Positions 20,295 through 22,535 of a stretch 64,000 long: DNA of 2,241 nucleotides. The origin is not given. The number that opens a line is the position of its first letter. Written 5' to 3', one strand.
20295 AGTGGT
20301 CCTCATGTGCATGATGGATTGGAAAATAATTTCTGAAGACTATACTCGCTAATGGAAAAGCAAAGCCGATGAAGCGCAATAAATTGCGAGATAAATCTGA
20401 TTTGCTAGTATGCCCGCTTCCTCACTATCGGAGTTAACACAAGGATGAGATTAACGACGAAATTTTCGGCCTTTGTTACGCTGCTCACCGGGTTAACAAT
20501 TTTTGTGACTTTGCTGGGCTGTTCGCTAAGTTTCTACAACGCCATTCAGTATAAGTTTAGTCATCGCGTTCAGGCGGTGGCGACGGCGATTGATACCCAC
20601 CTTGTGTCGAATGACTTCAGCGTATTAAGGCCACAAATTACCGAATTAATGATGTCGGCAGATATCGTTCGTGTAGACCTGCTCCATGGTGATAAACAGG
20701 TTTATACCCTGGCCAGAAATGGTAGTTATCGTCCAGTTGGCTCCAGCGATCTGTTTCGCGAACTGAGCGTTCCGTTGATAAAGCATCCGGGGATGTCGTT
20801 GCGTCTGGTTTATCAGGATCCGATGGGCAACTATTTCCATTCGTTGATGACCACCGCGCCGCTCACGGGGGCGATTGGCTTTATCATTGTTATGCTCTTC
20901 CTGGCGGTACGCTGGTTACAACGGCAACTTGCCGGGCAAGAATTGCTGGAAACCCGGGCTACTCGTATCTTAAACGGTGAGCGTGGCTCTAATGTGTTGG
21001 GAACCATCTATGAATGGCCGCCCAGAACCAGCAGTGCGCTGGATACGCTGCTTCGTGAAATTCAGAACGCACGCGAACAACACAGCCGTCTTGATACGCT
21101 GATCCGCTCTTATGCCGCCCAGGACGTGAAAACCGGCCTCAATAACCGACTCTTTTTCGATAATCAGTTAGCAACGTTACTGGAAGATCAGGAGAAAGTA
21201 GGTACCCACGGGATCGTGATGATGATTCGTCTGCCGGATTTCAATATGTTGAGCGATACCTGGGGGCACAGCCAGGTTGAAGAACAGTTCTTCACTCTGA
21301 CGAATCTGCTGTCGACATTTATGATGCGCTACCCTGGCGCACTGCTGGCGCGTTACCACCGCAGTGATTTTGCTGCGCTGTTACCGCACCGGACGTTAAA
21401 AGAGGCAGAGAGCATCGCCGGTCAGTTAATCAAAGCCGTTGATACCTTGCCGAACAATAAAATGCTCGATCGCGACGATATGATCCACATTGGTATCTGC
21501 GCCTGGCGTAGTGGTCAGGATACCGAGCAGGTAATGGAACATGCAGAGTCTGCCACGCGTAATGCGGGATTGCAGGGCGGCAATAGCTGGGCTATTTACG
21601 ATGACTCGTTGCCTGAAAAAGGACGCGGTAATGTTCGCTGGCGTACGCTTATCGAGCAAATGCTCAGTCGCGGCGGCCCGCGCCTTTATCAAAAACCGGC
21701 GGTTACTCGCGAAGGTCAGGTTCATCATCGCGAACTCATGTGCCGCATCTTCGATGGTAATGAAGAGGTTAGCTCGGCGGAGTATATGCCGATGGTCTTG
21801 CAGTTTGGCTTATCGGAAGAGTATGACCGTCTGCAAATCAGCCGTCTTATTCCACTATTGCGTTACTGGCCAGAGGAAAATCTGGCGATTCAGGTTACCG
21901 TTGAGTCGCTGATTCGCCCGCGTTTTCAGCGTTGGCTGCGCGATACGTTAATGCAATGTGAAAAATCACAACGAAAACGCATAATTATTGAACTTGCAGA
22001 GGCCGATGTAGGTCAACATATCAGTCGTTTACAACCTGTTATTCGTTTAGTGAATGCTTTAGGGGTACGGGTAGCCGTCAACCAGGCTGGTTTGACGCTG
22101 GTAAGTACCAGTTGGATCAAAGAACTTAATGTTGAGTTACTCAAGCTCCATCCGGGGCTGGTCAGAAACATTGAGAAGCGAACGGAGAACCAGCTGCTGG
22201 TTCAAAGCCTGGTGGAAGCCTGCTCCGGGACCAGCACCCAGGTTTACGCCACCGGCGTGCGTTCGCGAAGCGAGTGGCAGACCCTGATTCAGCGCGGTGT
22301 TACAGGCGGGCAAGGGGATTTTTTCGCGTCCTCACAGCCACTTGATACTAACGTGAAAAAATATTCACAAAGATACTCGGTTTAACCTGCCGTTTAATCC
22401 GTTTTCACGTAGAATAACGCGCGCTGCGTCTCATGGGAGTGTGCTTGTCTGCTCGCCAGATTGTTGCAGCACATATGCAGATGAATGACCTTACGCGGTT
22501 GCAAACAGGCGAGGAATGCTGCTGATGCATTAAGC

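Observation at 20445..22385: CsrD carries degenerate GGDEF and EAL motifs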

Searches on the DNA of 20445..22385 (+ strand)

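Call 4: search_dna_similar(query=window:20445-22385:+, collection=ecoli_genomes, mode=near, max_rows=8)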
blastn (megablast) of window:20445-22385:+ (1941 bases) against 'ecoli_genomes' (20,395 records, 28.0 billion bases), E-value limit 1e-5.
Records with a match: 5426; places in all: 5428; records where one place covers at least 80% of the query: 5426.
Genomes with a match: 5426 of 5426; with a place that covers at least 80% of the query: 5426. Places per genome that has any: lowest 1, median 1, highest 2. On chromosomes: 5427 places; on plasmids: 1.
Best place of each record, by identity: >=99% 3578; 95-99% 1848.
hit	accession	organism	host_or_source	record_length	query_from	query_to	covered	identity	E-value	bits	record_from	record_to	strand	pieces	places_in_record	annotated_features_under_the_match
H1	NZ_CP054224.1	Escherichia coli strain EcPF16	Homo sapiens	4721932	1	1941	100%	100.0%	0e+0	3604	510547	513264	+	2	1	csrD: RNase E specificity factor CsrD | IS1-like element IS1A family transposase | EAL domain-containing protein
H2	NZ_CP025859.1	Escherichia coli strain 504239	Homo sapiens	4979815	1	1941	100%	100.0%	0e+0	3585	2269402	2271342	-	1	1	csrD: RNase E specificity factor CsrD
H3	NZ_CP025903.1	Escherichia coli strain 300709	Homo sapiens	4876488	1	1941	100%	100.0%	0e+0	3585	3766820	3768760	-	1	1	csrD: RNase E specificity factor CsrD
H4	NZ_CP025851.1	Escherichia coli strain 510016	Homo sapiens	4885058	1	1941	100%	100.0%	0e+0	3585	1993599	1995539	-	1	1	csrD: RNase E specificity factor CsrD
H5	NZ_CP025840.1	Escherichia coli strain 214-4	Homo sapiens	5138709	1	1941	100%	100.0%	0e+0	3585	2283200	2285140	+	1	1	csrD: RNase E specificity factor CsrD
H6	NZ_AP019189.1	Escherichia coli strain M217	Homo sapiens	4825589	1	1941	100%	100.0%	0e+0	3585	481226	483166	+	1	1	csrD: RNase E specificity factor CsrD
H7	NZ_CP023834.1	Escherichia coli strain 4/2-1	Homo sapiens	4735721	1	1941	100%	100.0%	0e+0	3585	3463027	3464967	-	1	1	csrD: RNase E specificity factor CsrD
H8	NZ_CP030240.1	Escherichia coli strain ER1709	-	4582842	1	1941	100%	100.0%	0e+0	3585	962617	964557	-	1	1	csrD: RNase E specificity factor CsrD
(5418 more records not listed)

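Call 8: get_annotated_region(hit=H8, flank=6000)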
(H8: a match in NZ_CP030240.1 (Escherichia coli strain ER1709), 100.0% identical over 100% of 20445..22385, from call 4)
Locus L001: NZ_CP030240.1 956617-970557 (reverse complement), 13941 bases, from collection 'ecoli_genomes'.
description: Escherichia coli strain ER1709 chromosome, complete genome
organism: Escherichia coli strain ER1709 (NCBI taxid 562)
replicon: chromosome; assembly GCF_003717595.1
host: -; source: -; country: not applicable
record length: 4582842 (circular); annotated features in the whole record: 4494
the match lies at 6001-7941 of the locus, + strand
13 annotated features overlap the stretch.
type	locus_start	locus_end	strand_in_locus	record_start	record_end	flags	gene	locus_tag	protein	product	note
CDS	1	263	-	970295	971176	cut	prmA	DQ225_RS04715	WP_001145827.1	50S ribosomal protein L11 methyltransferase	-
CDS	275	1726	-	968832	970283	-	panF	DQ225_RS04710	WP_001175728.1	sodium/pantothenate symporter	-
CDS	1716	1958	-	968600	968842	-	yhdT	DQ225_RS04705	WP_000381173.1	YhdT family protein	-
CDS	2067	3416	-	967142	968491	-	accC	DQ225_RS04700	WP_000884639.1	acetyl-CoA carboxylase biotin carboxylase subunit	-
CDS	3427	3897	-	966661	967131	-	accB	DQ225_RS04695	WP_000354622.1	acetyl-CoA carboxylase biotin carboxyl carrier protein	-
CDS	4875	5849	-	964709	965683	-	acuI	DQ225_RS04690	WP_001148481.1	acrylyl-CoA reductase (NADPH)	-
CDS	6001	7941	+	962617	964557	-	csrD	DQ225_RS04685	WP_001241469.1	RNase E specificity factor CsrD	-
CDS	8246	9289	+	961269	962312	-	mreB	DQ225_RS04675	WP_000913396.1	rod shape-determining protein MreB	-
CDS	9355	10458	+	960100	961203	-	mreC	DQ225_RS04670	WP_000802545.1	rod shape-determining protein MreC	-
CDS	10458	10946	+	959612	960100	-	mreD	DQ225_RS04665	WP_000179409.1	rod shape-determining protein MreD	-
CDS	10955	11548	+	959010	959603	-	yhdE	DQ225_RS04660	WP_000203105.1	nucleoside triphosphate pyrophosphatase YhdE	-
CDS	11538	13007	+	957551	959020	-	rng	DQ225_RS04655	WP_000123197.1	ribonuclease G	-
CDS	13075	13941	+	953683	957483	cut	yhdP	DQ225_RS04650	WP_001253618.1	AsmA2 domain-containing protein YhdP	-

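Call 36: search_dna_similar(query=window:20445-22385:+, collection=ecoli_genomes, mode=near, rows=spread, max_rows=12)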
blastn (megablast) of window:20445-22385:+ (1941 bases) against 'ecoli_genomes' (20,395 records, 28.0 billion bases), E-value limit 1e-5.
Records with a match: 5426; places in all: 5428; records where one place covers at least 80% of the query: 5426.
Genomes with a match: 5426 of 5426; with a place that covers at least 80% of the query: 5426. Places per genome that has any: lowest 1, median 1, highest 2. On chromosomes: 5427 places; on plasmids: 1.
Best place of each record, by identity: >=99% 3578; 95-99% 1848.
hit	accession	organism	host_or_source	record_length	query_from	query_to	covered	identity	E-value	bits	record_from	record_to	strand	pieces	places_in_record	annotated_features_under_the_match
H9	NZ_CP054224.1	Escherichia coli strain EcPF16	Homo sapiens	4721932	1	1941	100%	100.0%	0e+0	3604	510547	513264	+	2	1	csrD: RNase E specificity factor CsrD | IS1-like element IS1A family transposase | EAL domain-containing protein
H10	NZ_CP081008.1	Escherichia coli strain XL10-gold-ultracompetent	-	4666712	1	1941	100%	100.0%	0e+0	3585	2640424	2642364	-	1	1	csrD: RNase E specificity factor CsrD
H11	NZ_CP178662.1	Escherichia coli strain VTB96935v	Chicken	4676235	1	1941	100%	100.0%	0e+0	3585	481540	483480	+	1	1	csrD: RNase E specificity factor CsrD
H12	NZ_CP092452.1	Escherichia coli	wastewater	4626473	1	1941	100%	99.9%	0e+0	3579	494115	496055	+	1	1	csrD: RNase E specificity factor CsrD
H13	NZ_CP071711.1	Escherichia coli strain EC20017429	Homo sapiens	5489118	1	1941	100%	99.3%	0e+0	3507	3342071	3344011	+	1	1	csrD: RNase E specificity factor CsrD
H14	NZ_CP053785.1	Escherichia coli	Bird of prey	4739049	1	1941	100%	99.2%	0e+0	3502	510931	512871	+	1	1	csrD: RNase E specificity factor CsrD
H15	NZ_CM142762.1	Escherichia coli strain GPEC87-32-644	chicken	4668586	1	1941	100%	99.2%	0e+0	3502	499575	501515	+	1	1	csrD: RNase E specificity factor CsrD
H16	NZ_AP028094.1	Escherichia coli strain JNE132847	Homo sapiens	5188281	1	1941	100%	99.1%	0e+0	3491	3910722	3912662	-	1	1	csrD: RNase E specificity factor CsrD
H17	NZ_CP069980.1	Escherichia coli strain FDAARGOS_1291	Homo sapiens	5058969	1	1941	100%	98.6%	0e+0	3430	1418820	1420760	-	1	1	csrD: RNase E specificity factor CsrD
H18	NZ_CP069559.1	Escherichia coli strain FDAARGOS_1259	Homo sapiens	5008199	1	1941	100%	98.0%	0e+0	3374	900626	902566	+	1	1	csrD: RNase E specificity factor CsrD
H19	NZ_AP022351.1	Escherichia coli strain E138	Homo sapiens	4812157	1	1941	100%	97.8%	0e+0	3352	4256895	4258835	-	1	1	csrD: RNase E specificity factor CsrD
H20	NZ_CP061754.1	Escherichia coli O18ac:H14 strain 873.10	Bos taurus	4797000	179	1941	91%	100.0%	0e+0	3256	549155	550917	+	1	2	csrD: RNase E specificity factor CsrD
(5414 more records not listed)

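Call 37: get_annotated_region(hit=H19, flank=100)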
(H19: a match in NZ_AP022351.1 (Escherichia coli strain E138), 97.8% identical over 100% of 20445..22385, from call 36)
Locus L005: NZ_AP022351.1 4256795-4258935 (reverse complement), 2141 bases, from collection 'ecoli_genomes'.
description: Escherichia coli strain E138 chromosome, complete genome
organism: Escherichia coli strain E138 (NCBI taxid 562)
replicon: chromosome; assembly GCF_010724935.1
host: Homo sapiens; source: -; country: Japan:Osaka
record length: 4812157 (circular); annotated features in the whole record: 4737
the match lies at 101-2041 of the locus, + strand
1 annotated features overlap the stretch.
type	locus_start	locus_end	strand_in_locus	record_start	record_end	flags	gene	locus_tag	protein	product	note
CDS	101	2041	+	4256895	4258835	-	csrD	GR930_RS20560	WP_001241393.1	RNase E specificity factor CsrD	-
